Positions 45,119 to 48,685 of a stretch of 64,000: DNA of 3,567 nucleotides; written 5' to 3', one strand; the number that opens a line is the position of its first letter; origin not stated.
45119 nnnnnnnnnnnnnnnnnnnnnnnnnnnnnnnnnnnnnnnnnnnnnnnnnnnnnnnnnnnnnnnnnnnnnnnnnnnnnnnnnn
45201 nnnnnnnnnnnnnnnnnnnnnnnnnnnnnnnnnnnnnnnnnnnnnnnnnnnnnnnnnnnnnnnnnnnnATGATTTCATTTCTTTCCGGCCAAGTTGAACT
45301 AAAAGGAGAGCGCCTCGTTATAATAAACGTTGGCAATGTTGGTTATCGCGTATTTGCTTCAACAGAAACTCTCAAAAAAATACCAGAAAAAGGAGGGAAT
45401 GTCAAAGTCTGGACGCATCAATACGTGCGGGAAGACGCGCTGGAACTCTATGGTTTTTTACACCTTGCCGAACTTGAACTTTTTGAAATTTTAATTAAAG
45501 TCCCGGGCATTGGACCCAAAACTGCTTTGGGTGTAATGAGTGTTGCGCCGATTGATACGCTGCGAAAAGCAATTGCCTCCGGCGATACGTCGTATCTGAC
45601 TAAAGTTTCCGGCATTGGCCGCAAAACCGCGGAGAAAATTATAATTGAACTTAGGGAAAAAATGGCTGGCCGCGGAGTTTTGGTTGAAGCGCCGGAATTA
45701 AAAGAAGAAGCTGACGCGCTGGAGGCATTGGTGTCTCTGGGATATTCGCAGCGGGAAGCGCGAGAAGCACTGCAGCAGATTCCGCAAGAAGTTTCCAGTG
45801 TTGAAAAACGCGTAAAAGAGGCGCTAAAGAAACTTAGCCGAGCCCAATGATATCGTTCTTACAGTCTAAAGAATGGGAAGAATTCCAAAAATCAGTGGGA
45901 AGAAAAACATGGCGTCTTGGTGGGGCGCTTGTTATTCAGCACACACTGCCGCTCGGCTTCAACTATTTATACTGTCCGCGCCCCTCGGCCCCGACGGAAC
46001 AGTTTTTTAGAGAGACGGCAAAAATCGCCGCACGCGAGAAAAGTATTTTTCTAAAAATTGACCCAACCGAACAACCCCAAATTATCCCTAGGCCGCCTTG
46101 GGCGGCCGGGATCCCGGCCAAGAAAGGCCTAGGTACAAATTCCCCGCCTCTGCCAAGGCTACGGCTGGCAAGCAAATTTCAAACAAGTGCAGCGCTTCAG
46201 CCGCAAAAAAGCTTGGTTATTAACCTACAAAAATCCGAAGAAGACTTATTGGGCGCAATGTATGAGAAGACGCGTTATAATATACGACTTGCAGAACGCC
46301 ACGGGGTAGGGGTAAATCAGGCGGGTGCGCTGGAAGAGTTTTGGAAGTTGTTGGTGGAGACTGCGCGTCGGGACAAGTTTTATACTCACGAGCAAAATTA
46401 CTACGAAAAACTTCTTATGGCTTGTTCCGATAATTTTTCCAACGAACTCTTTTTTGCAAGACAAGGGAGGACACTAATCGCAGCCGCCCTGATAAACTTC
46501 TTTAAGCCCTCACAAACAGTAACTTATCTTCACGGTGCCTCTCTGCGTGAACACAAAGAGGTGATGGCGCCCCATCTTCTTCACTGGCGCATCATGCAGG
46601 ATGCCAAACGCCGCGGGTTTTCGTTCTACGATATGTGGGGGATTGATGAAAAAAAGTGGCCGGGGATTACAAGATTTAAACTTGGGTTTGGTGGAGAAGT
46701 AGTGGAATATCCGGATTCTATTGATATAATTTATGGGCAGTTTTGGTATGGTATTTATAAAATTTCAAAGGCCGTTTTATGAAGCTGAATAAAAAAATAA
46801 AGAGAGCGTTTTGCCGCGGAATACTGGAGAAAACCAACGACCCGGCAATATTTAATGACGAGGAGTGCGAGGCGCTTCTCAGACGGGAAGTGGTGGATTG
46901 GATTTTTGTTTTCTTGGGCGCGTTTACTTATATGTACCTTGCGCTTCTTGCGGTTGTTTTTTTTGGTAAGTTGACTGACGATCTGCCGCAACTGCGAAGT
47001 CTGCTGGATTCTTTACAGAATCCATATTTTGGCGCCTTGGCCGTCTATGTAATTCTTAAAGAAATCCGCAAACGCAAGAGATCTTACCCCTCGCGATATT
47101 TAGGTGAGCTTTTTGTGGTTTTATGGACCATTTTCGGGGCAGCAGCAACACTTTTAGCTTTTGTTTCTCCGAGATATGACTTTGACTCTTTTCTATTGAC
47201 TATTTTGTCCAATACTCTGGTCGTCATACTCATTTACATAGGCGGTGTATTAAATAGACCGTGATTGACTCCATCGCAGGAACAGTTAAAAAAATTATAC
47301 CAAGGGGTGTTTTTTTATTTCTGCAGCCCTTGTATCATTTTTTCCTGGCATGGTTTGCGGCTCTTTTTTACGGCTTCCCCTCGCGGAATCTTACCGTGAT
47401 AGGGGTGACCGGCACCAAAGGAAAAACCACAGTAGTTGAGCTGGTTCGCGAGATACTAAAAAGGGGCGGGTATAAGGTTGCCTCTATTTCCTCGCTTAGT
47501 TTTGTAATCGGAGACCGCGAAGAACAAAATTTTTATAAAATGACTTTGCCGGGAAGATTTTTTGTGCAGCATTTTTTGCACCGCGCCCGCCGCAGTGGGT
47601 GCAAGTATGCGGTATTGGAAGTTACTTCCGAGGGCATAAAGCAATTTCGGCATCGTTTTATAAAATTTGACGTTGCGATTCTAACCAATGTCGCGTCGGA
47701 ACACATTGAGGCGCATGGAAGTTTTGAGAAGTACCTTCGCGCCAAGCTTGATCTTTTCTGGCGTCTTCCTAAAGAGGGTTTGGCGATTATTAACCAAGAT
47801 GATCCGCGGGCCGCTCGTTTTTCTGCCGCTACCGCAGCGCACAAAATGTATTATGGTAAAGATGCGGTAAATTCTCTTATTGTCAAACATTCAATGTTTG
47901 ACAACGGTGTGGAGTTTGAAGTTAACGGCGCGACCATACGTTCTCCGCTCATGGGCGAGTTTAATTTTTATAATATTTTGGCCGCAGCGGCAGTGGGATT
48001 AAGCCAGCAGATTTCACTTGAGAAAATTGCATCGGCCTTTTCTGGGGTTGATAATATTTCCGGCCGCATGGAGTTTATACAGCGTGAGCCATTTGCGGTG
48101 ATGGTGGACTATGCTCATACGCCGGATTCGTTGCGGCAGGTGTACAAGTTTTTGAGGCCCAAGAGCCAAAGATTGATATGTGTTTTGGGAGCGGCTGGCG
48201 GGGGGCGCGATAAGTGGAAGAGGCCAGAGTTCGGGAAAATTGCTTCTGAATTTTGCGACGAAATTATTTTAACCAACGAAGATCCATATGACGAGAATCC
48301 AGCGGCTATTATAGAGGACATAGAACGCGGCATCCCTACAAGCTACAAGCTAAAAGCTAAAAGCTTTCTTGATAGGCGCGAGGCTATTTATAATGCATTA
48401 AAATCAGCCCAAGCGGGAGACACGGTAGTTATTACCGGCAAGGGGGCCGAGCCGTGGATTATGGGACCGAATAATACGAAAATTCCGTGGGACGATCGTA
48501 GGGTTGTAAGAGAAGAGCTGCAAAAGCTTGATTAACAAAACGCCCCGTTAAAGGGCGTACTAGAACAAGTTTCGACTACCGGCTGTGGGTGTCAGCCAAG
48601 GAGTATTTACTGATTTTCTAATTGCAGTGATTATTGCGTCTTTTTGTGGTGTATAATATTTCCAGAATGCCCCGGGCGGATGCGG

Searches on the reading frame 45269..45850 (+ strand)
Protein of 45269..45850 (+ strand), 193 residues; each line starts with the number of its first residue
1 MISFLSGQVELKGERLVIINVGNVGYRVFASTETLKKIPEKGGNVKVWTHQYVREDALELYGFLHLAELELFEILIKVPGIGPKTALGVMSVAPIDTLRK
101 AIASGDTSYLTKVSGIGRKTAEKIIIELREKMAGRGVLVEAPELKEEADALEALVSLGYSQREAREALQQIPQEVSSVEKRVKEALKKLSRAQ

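Call 14: find_encoding_contigs(protein=window:45269-45850:+, flank=6000, max_places=10)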
Protein window:45269-45850:+ (193 aa): 1 contig read that carries it; 1 place shown.
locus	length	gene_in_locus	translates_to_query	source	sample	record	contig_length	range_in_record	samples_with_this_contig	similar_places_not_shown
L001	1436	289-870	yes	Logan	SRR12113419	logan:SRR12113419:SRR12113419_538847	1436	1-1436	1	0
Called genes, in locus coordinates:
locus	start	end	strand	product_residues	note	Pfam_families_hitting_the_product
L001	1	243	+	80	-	?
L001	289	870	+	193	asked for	PF01330:RuvA_N, PF00633:HHH (faint), PF14520:HHH_5, PF21176:RecR_HhH (faint), PF07499:RuvA_C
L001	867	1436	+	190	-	?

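Call 20: find_related_loci(query=window:45269-45850:+, collection=genome_contigs, flank=10000)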
Query window:45269-45850:+ (193 aa) in genome_contigs; peptide patterns used: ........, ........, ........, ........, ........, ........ (x = any residue, [..] = any of these).
539 stretches matched a pattern; 154 encode a relative of the query (tblastn E <= 1e-3); the best 80 are kept; 80 distinct loci.
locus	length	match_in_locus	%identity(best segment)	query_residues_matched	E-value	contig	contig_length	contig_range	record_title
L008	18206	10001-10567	77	1-189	3e-96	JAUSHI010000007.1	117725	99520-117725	MAG: bacterium isolate E14_metabat.bin.18 E14_k141_1338291, whole genome shotgun sequence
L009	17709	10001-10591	74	1-189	7e-96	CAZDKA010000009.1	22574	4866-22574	MAG TPA_asm: uncultured Candidatus Saccharibacteria bacterium isolate SRP269290_co3_436 genome assembly, contig: NODE_22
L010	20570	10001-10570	74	1-190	8e-95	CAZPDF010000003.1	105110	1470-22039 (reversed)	MAG TPA_asm: uncultured Candidatus Saccharibacteria bacterium isolate SRP178908_co1_311 genome assembly, contig: NODE_74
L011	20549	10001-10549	78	1-182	2e-92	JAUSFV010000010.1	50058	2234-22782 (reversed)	MAG: bacterium isolate E14_maxbin.402 E14_k141_29324, whole genome shotgun sequence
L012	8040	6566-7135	73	1-189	1e-92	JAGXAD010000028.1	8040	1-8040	MAG: Patescibacteria group bacterium isolate REEB69 contig-150_12414, whole genome shotgun sequence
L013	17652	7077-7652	70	1-191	2e-89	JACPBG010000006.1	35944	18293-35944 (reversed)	MAG: Candidatus Sungiibacteriota bacterium isolate NC_groundwater_251_Ag_S-0.2um_45_46 S5_GD2017_2_S2_scaffold_883, whol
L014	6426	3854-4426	69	1-191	1e-88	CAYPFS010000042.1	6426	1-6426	MAG TPA_asm: uncultured Candidatus Saccharibacteria bacterium isolate binchicken_co341_27 genome assembly, contig: NODE_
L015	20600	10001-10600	69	1-192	5e-89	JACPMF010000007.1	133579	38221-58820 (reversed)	MAG: Candidatus Sungiibacteriota bacterium isolate NC_groundwater_542_Ag_S-0.1um_47_13 S35_SO-1_scaffold_29115, whole ge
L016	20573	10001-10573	69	1-189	4e-87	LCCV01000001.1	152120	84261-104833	MAG: Parcubacteria group bacterium GW2011_GWA2_42_14 UV01_C0001, whole genome shotgun sequence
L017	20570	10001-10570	69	1-189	5e-86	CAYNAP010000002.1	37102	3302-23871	MAG TPA_asm: uncultured Candidatus Saccharibacteria bacterium isolate binchicken_co38_1274 genome assembly, contig: NODE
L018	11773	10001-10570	64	1-191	5e-82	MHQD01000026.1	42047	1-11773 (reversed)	MAG: Candidatus Sungbacteria bacterium RIFCSPHIGHO2_01_FULL_50_25 rifcsphigho2_01_scaffold_4098, whole genome shotgun se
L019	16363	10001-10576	57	1-193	2e-69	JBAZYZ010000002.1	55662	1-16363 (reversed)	MAG: Candidatus Paceibacterota bacterium isolate SO_2017_GW1_94 NODE_3027_length_55662_cov_1.360547_OW334_2017, whole ge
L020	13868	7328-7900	58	1-191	2e-66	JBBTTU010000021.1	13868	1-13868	MAG: Patescibacteria group bacterium isolate H51-bin151_1 H51_bin151_1_000000000021, whole genome shotgun sequence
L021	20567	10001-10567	54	1-192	2e-65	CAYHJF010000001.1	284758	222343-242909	MAG TPA_asm: uncultured Candidatus Saccharibacteria bacterium isolate ERP119705_co13_650 genome assembly, contig: NODE_1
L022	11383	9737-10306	55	1-191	2e-64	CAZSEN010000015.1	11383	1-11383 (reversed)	MAG TPA_asm: uncultured Candidatus Saccharibacteria bacterium isolate SRP269290_co3_995 genome assembly, contig: NODE_70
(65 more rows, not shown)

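Call 32: find_related_loci(query=window:45269-45850:+, collection=metagenome_contigs, flank=4000)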
Query window:45269-45850:+ (193 aa) in metagenome_contigs; peptide patterns used: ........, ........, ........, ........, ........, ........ (x = any residue, [..] = any of these).
600 stretches matched a pattern (row limit reached: there are more); 154 encode a relative of the query (tblastn E <= 1e-3); the best 80 are kept; 80 distinct loci.
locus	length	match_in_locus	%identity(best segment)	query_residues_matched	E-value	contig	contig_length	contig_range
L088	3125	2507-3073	76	1-189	7e-96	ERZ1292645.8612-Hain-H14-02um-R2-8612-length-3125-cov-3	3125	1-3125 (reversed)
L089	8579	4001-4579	73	1-193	1e-94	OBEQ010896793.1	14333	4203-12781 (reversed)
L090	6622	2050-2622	70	1-191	1e-92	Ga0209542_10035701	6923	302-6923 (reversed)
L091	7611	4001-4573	71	1-191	2e-92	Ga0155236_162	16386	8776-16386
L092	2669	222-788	77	1-189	1e-94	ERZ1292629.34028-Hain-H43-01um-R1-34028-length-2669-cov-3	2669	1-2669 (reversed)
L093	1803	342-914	75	1-191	2e-96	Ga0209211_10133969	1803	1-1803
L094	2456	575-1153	69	1-193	2e-91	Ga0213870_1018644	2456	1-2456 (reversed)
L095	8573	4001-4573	69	1-189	1e-87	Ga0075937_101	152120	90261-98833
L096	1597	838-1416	68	1-191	9e-93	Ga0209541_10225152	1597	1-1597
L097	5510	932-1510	66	1-191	1e-86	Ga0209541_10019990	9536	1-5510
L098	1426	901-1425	74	1-175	1e-89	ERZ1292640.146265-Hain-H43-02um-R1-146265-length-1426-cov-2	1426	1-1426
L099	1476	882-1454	64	1-191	4e-88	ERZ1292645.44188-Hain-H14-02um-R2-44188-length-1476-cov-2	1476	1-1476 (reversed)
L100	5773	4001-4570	64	1-191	2e-82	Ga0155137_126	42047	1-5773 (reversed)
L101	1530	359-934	57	1-193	3e-73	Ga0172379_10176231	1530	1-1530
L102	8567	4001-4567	54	1-192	9e-66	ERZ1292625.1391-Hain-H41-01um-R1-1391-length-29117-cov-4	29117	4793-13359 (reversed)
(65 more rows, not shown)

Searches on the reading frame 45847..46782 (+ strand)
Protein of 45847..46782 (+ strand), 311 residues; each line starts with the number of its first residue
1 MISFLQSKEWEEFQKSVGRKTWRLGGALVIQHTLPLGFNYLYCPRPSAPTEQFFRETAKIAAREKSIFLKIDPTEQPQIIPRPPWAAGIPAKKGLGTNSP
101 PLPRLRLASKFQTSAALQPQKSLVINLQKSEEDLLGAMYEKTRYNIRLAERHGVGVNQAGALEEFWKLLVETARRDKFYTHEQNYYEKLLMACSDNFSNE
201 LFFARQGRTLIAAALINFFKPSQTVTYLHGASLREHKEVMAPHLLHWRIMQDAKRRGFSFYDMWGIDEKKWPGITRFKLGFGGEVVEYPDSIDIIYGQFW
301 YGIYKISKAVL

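Call 73: search_protein_families(library=pfam, proteins=[window:45847-46782:+], max_evalue=0.00001)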
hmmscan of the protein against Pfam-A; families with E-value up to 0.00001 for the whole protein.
window:45847-46782:+ (311 aa): 2 families
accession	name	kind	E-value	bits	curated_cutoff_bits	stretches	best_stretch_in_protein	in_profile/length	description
PF02388.22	FemAB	-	3.6e-32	112.1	24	2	205-306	301-403/406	FemAB family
PF13480.13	Acetyltransf_6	-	1.6e-11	45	22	1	141-268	6-139/143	Acetyltransferase (GNAT) domain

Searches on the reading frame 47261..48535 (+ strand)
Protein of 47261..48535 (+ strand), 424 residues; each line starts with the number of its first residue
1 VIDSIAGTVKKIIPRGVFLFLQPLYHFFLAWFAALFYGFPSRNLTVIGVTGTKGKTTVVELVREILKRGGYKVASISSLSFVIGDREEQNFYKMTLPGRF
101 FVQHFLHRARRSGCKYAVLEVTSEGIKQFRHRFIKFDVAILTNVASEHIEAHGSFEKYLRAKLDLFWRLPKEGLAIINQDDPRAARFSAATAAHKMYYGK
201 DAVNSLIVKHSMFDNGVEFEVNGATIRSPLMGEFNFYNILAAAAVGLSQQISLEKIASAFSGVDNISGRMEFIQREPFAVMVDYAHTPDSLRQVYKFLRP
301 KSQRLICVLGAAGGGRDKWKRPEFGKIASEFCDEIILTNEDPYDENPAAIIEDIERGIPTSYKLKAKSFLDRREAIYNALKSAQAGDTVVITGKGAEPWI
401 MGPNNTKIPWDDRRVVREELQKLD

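Call 73: search_protein_families(library=pfam, proteins=[window:47261-48535:+], max_evalue=0.00001)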
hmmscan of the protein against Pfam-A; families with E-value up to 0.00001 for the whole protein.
window:47261-48535:+ (424 aa): 2 families
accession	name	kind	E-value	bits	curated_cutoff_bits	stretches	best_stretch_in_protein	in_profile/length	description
PF08245.18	Mur_ligase_M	-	2.5e-43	148.8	24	1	49-245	1-199/200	Mur ligase middle domain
PF02875.26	Mur_ligase_C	-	2.6e-29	103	28.4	1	268-395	1-127/127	Mur ligase, glutamate ligase domain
